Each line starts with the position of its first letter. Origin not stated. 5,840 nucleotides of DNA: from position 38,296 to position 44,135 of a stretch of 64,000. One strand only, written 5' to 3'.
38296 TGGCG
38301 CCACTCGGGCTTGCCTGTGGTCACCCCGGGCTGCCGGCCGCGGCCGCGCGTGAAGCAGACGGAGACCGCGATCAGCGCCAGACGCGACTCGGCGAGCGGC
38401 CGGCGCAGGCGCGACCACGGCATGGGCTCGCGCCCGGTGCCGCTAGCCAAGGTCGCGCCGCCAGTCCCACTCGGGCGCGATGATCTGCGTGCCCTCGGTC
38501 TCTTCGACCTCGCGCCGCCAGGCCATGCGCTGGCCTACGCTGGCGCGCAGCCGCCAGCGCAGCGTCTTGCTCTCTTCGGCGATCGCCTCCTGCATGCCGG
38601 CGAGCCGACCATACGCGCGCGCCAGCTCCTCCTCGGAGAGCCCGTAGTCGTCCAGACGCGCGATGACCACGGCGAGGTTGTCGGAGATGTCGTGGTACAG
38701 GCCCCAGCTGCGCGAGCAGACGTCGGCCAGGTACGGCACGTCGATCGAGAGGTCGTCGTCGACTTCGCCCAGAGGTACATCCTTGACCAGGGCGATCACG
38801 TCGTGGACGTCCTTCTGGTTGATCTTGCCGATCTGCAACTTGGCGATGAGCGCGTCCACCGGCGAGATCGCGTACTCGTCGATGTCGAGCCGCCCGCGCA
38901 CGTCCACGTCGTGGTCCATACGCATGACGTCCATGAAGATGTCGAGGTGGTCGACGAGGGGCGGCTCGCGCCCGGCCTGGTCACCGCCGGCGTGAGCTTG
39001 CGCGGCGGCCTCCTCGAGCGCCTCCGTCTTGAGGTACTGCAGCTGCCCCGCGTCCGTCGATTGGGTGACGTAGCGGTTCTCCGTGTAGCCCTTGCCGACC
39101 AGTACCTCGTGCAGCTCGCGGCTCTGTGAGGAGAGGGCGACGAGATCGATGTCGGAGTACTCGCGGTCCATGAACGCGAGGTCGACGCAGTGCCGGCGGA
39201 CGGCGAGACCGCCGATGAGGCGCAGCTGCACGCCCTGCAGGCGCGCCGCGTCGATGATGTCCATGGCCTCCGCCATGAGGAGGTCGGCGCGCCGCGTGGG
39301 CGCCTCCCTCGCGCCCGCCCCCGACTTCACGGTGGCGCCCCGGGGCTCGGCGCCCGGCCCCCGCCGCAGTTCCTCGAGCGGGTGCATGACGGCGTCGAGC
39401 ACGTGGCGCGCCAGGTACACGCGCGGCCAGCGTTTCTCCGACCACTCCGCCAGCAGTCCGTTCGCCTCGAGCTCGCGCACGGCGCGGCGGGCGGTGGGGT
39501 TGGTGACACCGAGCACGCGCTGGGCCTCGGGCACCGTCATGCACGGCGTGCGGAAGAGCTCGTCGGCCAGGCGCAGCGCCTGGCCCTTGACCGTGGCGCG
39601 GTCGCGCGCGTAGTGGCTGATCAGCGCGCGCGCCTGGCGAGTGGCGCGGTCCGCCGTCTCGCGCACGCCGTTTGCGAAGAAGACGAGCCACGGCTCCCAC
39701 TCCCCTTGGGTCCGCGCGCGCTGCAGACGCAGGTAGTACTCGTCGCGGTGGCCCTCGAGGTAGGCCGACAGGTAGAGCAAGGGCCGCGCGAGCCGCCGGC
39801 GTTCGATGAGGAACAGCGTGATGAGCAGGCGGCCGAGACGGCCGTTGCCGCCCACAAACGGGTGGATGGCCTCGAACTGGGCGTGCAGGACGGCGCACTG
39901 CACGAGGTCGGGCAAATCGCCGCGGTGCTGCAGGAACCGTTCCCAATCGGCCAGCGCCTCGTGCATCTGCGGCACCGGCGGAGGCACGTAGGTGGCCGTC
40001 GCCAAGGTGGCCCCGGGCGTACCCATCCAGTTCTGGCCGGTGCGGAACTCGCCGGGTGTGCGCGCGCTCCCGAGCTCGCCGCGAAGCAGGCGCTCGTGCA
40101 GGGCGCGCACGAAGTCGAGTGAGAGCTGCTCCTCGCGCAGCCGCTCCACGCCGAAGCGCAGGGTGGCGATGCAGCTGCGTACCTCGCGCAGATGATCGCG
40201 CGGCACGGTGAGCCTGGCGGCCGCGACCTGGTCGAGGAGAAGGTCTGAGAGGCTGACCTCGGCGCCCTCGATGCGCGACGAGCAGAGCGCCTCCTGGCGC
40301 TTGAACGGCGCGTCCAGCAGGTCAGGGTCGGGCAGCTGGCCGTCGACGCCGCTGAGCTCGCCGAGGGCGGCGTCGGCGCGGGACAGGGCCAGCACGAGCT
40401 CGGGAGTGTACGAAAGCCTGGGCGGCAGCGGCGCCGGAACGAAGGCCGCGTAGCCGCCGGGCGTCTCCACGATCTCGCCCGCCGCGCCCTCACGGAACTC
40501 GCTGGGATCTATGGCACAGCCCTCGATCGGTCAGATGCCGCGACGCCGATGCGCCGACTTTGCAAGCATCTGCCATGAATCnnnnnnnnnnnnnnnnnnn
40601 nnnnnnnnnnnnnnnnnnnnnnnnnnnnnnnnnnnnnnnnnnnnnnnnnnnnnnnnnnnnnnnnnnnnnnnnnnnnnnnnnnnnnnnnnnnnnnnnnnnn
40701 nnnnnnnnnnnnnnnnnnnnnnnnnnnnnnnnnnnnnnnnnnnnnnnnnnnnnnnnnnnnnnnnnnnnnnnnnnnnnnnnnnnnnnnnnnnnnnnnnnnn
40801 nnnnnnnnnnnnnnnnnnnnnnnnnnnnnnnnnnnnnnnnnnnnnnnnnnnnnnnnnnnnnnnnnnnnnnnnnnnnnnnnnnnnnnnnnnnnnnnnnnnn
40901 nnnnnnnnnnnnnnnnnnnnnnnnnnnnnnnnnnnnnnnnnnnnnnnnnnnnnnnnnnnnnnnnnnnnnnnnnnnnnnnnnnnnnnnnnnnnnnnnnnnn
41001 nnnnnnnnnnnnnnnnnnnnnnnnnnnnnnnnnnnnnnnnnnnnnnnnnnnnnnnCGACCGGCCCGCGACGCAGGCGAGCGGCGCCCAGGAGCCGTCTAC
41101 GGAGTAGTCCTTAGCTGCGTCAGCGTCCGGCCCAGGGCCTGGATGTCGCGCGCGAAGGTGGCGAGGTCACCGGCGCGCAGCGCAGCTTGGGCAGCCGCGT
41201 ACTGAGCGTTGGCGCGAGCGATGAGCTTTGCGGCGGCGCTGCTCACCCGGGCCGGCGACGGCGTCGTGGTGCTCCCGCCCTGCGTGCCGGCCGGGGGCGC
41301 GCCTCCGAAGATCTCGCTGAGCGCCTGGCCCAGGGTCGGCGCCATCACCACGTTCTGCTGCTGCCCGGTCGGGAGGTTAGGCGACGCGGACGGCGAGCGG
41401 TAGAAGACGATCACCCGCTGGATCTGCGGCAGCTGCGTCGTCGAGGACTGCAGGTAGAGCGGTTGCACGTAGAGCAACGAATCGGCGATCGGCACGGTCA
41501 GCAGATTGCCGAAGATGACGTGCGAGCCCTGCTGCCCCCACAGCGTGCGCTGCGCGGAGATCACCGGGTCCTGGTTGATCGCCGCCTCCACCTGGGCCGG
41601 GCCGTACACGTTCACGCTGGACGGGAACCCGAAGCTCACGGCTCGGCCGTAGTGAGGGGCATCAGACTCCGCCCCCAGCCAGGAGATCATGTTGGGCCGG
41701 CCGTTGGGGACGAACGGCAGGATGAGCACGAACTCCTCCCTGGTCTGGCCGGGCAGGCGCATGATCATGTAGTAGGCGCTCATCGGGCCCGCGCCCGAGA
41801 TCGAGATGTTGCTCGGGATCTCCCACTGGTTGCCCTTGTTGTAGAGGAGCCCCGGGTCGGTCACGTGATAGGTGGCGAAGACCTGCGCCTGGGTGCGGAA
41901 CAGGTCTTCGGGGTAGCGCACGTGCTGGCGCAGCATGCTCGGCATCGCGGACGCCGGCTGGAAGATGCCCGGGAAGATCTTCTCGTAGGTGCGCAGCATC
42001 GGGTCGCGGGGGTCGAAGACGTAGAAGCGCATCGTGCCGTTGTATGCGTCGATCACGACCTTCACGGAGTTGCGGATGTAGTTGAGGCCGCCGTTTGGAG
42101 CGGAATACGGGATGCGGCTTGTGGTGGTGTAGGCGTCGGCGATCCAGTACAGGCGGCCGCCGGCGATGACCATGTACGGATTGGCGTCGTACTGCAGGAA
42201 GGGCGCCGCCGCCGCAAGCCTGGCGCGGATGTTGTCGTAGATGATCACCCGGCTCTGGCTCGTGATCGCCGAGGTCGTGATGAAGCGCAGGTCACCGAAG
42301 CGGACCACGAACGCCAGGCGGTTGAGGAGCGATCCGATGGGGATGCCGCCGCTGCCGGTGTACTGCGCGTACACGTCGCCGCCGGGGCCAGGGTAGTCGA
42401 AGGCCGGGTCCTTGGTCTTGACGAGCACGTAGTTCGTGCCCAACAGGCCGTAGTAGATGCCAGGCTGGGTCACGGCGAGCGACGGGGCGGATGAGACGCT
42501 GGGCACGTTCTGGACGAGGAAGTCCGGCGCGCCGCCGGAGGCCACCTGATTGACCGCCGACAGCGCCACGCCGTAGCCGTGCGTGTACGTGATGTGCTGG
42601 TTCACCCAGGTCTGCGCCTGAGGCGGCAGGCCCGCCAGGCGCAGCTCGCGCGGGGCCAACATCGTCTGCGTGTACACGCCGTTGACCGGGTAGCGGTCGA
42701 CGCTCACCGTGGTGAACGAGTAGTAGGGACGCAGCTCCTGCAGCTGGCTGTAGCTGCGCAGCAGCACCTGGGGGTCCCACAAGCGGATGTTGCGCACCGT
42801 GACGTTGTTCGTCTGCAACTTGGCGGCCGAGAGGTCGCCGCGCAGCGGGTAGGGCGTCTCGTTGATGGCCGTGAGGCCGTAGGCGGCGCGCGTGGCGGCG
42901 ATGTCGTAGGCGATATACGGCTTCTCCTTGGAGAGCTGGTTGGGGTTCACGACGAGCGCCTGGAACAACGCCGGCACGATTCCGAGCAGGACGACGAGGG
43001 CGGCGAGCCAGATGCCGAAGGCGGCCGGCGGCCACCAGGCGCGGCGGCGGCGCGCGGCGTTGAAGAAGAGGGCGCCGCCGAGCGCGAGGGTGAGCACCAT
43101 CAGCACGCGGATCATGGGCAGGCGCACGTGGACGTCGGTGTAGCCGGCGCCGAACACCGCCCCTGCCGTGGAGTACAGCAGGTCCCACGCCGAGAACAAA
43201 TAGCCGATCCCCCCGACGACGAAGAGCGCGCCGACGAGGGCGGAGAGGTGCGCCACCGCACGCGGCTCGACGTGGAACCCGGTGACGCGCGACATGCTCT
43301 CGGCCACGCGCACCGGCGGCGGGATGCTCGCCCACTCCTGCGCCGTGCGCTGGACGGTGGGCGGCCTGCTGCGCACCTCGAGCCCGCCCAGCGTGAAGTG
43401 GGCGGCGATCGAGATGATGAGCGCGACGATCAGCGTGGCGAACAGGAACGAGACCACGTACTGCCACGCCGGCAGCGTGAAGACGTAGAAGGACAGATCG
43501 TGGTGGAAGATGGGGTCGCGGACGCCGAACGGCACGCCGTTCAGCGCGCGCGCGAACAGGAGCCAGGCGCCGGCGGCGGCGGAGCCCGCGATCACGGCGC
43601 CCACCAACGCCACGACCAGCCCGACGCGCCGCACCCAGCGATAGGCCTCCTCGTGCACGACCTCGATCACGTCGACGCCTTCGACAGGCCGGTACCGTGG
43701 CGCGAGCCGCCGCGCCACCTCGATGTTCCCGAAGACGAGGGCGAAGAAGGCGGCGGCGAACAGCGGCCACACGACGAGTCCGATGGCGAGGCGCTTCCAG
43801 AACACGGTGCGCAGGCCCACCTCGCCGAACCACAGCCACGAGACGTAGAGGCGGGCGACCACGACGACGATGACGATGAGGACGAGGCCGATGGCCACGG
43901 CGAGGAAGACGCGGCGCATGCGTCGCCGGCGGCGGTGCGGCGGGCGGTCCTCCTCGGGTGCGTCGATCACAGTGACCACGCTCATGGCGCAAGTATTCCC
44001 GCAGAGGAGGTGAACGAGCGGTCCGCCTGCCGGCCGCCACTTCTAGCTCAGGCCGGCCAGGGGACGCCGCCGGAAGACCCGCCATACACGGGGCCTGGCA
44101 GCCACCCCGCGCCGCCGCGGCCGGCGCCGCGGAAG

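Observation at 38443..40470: Fic (AMPylase-fold) protein fused to a second, Pol-beta-type nucleotidyltransferase-like module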

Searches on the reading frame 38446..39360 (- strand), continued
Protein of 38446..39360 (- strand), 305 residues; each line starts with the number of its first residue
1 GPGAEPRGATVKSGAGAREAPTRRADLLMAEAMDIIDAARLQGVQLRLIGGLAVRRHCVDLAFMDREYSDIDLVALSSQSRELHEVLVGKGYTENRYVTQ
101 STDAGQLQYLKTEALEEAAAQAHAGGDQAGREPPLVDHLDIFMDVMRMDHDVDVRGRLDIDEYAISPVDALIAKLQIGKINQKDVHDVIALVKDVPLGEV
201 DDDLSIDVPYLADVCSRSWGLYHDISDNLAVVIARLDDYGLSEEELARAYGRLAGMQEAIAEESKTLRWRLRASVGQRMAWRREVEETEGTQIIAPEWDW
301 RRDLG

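Call 40: find_homologous_proteins(query=L021:8884-10953:+, max_evalue=1e-10)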
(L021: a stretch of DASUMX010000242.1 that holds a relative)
Query L021:8884-10953:+ (690 aa): 5937 proteins with E <= 1e-10 among 8000 candidates; the best 120 are listed.
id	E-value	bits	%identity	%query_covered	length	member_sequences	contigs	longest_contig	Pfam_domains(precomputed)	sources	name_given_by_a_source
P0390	0.0e+0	1406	90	100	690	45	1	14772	PF13784.12,PF02661.24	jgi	jgi:Fic family protein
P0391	0.0e+0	1383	90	100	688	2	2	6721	PF07756.18,PF13784.12,PF02661.24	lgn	-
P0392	0.0e+0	1368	87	100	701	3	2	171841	PF07756.18,PF13784.12,PF02661.24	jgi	-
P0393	0.0e+0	1357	88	100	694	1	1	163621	PF13784.12,PF02661.24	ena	-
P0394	0.0e+0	1356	89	99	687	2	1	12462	PF13784.12,PF02661.24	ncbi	-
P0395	0.0e+0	1340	87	100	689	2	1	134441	PF13784.12,PF02661.24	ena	-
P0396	0.0e+0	1340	87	100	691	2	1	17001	PF07756.18,PF13784.12,PF02661.24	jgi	-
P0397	0.0e+0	1340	87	100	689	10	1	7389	PF13784.12,PF02661.24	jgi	jgi:Fic family protein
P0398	0.0e+0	1339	87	99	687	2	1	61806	PF13784.12,PF02661.24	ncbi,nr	ncbi:MAG: Fic family protein [Actinobacteria bacterium]|nr:Fic family protein [Actinomycetota bacter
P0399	0.0e+0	1339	86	100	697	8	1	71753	PF13784.12,PF02661.24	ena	-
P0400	0.0e+0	1332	86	100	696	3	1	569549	PF07756.18,PF13784.12,PF02661.24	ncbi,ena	-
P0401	0.0e+0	1331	87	100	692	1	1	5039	PF13784.12,PF02661.24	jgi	jgi:Fic family protein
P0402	0.0e+0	1314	85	100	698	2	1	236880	PF13784.12,PF02661.24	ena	-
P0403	0.0e+0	1297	84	100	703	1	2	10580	PF13784.12,PF02661.24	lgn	-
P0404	0.0e+0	1278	82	100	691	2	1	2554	PF13784.12,PF02661.24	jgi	-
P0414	0.0e+0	1019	68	99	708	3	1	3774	PF14907.13,PF13784.12,PF02661.24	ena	-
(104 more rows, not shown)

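Call 60: find_encoding_contigs(protein=P0220, flank=6000, max_places=2)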
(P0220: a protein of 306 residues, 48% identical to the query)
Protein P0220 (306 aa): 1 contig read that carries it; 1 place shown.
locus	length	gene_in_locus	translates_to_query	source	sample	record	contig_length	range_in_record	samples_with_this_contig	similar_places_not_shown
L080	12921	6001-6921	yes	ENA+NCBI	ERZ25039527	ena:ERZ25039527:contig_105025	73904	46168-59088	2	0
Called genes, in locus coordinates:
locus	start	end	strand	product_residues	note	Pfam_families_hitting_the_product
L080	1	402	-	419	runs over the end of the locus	-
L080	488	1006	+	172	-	PF03703:bPH_2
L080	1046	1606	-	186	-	PF01613:Flavin_Reduct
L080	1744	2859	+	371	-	PF00704:Glyco_hydro_18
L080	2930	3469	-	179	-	PF02469:Fasciclin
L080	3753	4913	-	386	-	-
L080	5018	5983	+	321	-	PF04015:DUF362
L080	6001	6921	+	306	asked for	-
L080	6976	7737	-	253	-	-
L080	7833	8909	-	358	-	PF01814:Hemerythrin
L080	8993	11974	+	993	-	PF00005:ABC_tran, PF02463:SMC_N (faint), PF13401:AAA_22 (faint), PF12848:ABC_tran_Xtn, PF00005:ABC_tran, PF13304:AAA_21 (weak), PF00730:HhH-GPD, PF00633:HHH (weak), +4 more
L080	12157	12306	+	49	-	-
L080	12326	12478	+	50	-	-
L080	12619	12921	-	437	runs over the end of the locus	-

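Call 61: find_encoding_contigs(protein=P0200, flank=6000, max_places=2)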
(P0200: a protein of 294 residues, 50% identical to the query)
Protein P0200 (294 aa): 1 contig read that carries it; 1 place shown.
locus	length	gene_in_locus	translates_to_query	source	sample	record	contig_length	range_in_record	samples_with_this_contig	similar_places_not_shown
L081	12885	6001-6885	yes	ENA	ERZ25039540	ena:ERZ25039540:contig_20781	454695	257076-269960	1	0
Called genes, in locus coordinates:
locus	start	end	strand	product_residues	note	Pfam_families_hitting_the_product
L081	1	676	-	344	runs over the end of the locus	PF00989:PAS (weak), PF08448:PAS_4 (weak), PF00512:HisKA, PF02518:HATPase_c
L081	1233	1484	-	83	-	-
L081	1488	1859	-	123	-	PF00486:Trans_reg_C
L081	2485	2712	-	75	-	-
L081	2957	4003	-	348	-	-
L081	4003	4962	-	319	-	-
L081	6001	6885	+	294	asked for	-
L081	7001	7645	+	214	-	PF00583:Acetyltransf_1, PF13508:Acetyltransf_7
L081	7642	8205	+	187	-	PF16702:DUF5063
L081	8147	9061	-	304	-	PF04545:Sigma70_r4 (faint), PF13384:HTH_23 (weak), PF13551:HTH_29 (faint), PF18780:HNH_repeat (faint)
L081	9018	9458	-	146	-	-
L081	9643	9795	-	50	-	-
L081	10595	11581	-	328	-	-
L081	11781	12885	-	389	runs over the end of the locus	PF07907:YibE_F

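Call 62: find_encoding_contigs(protein=P0222, flank=6000, max_places=2)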
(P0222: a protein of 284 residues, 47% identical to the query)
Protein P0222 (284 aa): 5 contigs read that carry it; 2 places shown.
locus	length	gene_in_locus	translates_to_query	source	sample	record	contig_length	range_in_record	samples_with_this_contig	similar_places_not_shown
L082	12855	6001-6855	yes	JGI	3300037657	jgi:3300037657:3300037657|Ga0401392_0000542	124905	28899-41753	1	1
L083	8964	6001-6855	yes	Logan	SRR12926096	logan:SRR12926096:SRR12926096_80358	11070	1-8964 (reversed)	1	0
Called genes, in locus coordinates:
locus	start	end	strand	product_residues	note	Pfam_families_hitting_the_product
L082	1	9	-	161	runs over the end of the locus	PF00085:Thioredoxin, PF13098:Thioredoxin_2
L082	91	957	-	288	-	PF00149:Metallophos, PF12850:Metallophos_2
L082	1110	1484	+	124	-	PF01022:HTH_5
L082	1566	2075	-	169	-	PF00881:Nitroreductase, PF14512:TM1586_NiRdase (weak)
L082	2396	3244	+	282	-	PF00881:Nitroreductase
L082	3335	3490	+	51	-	-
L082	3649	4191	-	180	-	PF02469:Fasciclin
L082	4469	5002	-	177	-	PF00132:Hexapep, PF25087:GMPPB_C (faint), PF25084:LbH_EIF2B (weak), PF00132:Hexapep (weak)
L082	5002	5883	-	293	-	PF06790:UPF0259 (faint)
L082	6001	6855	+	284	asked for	-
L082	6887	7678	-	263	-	-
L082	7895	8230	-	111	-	PF07883:Cupin_2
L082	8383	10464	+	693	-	PF00005:ABC_tran, PF02463:SMC_N (faint), PF13175:AAA_15 (faint), PF13555:AAA_29 (faint), PF05729:NACHT (faint), PF12848:ABC_tran_Xtn, PF00005:ABC_tran, PF16326:ABC_tran_CTD, +3 more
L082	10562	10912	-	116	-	PF04126:Cyclophil_like, PF18050:Cyclophil_like2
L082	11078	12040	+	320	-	PF00730:HhH-GPD, PF00633:HHH (weak)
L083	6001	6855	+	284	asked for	-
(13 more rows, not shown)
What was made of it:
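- Standalone genes sit on long contigs (calls 60-62).
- Tried and rejected: Ordinary chromosomal genes (calls 60-62).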

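Call 78: fold_search(model_id=the predicted structure, library=viral)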
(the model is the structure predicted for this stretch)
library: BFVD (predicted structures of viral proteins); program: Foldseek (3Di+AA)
matches with E <= 10: 337; with E <= 0.001: 0
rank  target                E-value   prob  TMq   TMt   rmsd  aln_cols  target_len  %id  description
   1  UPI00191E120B         4.1e-03  0.99  0.30  0.42   7.4       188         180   18  (no name look-up for this kind of identifier)
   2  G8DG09                4.4e-03  1.00  0.26  0.28  12.9       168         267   11  (no name in the UniProt tables at hand)
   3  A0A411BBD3            1.8e-02  0.69  0.22  0.19  11.5       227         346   10  (no name in the UniProt tables at hand)
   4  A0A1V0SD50            2.8e-02  0.97  0.26  0.16   7.8       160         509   15  Phosphorylcholine metabolism protein LicD and glycosyltransferase family 92 domain containing protein [Indivirus ILV1]
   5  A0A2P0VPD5            3.1e-02  0.69  0.24  0.20  10.7       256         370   11  Putative poly(A) polymerase catalytic subunit [Tetraselmis virus 1]
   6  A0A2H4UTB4            3.5e-02  0.93  0.25  0.17   6.9       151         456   12  2-C-methyl-D-erythritol 4-phosphate cytidylyltransferase [Bodo saltans virus]
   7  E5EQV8                3.7e-02  1.00  0.28  0.45   5.5       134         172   10  (no name in the UniProt tables at hand)
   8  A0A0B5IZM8            5.7e-02  0.44  0.27  0.22  14.8       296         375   11  Uncharacterized protein [Pandoravirus inopinatum]
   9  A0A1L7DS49            6.0e-02  0.96  0.27  0.40   7.5       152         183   18  Putative poly(A) polymerase [Ralstonia phage phiAp1]
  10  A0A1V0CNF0            6.3e-02  0.98  0.22  0.20   4.5        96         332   14  (no name in the UniProt tables at hand)
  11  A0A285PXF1            7.0e-02  0.44  0.23  0.32  11.1       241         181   11  Uncharacterized protein [Cedratvirus lausannensis]
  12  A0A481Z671            7.4e-02  0.21  0.22  0.20  13.2       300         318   12  Uncharacterized protein [Pithovirus LCPAC302]
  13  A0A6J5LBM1            8.3e-02  0.89  0.21  0.34   7.7       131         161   17  Uncharacterized protein [uncultured Caudovirales phage]
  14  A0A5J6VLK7            8.3e-02  0.84  0.21  0.25   9.6       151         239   10  LicD/FKTN/FKRP nucleotidyltransferase domain-containing protein [Megaviridae environmental sample]
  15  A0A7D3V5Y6            9.3e-02  0.93  0.26  0.16   7.6       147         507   16  Bifunctional phosphorylcholine metabolism protein licd and glycosyltransferase domain [Fadolivirus FV1/VV64]
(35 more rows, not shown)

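Call 80: search_dna_similar(query=window:38446-39315:-, collection=plasmids, mode=protein, max_evalue=0.001, max_rows=10)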
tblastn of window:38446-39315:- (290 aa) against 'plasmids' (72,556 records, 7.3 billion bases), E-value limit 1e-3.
Records with a match: 1; places in all: 1; records where one place covers at least 80% of the query: 1.
Best place of each record, by identity: <60% 1.
By first word of the organism name: Halobellus 1.
By predicted mobility (MOB-suite, as given by PLSDB): non-mobilizable 1.
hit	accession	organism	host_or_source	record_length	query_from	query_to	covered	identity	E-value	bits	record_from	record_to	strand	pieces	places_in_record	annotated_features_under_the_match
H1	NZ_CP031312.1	Halobellus limi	Cell culture,Taibei marine solar ...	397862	14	271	89%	27.9%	4e-17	89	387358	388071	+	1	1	hypothetical protein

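Call 81: search_dna_similar(query=window:38446-39315:-, collection=phages, mode=protein, max_evalue=0.001, max_rows=10)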
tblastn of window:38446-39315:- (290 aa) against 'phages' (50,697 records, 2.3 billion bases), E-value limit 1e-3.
No match.
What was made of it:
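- On SoFic anti-phage defence system (PADLOC): The NTase half has no phage hit and a single plasmid hit (calls 80, 81).
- The NTase has no phage hit and only one plasmid hit (calls 80, 81).
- Tried and rejected: No hit and one hit respectively (calls 80, 81).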

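Call 82: get_annotated_region(hit=H1, flank=6000)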
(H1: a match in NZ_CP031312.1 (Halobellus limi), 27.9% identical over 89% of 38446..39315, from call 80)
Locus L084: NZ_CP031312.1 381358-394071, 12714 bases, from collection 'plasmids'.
description: Halobellus limi strain CGMCC 1.10331 plasmid unnamed1, complete sequence
organism: Halobellus limi (NCBI taxid 699433)
taxonomy: Archaea; Euryarchaeota; Halobacteria; Halobacteriales; Haloferacaceae; Halobellus; Halobellus limi
host: -; source: Cell culture,Taibei marine solar saltern near Lianyungang city; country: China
typing (MOB-suite, as given by PLSDB): non-mobilizable
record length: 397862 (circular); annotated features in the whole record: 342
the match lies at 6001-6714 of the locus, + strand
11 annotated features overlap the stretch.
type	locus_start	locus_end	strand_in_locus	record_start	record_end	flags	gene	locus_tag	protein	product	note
CDS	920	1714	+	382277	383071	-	-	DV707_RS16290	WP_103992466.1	IclR family transcriptional regulator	GO:0006355 - regulation of DNA-templated transcription [Evidence IEA]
CDS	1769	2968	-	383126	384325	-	-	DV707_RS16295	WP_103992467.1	iron-containing alcohol dehydrogenase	-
CDS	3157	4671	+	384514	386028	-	-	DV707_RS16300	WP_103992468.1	aldehyde dehydrogenase family protein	-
CDS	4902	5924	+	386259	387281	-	-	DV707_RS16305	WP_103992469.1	metallophosphoesterase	-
CDS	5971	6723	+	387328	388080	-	-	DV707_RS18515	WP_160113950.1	hypothetical protein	-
CDS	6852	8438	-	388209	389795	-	-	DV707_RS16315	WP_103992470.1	APC family permease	-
CDS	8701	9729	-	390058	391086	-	-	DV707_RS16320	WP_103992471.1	sodium:calcium antiporter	-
CDS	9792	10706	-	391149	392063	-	-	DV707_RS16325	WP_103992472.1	class I SAM-dependent methyltransferase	-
CDS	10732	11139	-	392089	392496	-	-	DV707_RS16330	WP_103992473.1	6-carboxytetrahydropterin synthase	GO:0008616 - queuosine biosynthetic process [Evidence IEA]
CDS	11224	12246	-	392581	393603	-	-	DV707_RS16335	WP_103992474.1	zinc-binding alcohol dehydrogenase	-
CDS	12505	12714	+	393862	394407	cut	-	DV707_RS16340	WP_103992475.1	ribbon-helix-helix protein, CopG family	GO:0006355 - regulation of DNA-templated transcription [Evidence IEA]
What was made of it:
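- Tried and rejected: In Halobellus limi one relative lies just downstream of a metallophosphoesterase gene; that is a single case (call 82).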

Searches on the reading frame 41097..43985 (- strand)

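Call 14: search_protein_families(library=pfam, proteins=[window:41097-43985:-], max_evalue=0.01)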
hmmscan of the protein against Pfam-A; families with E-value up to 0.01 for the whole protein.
window:41097-43985:- (962 aa): 1 family
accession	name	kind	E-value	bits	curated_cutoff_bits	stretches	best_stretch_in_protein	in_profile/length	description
PF03699.18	UPF0182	-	4.8e-273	908.3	27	1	28-816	3-770/770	Uncharacterised protein family (UPF0182)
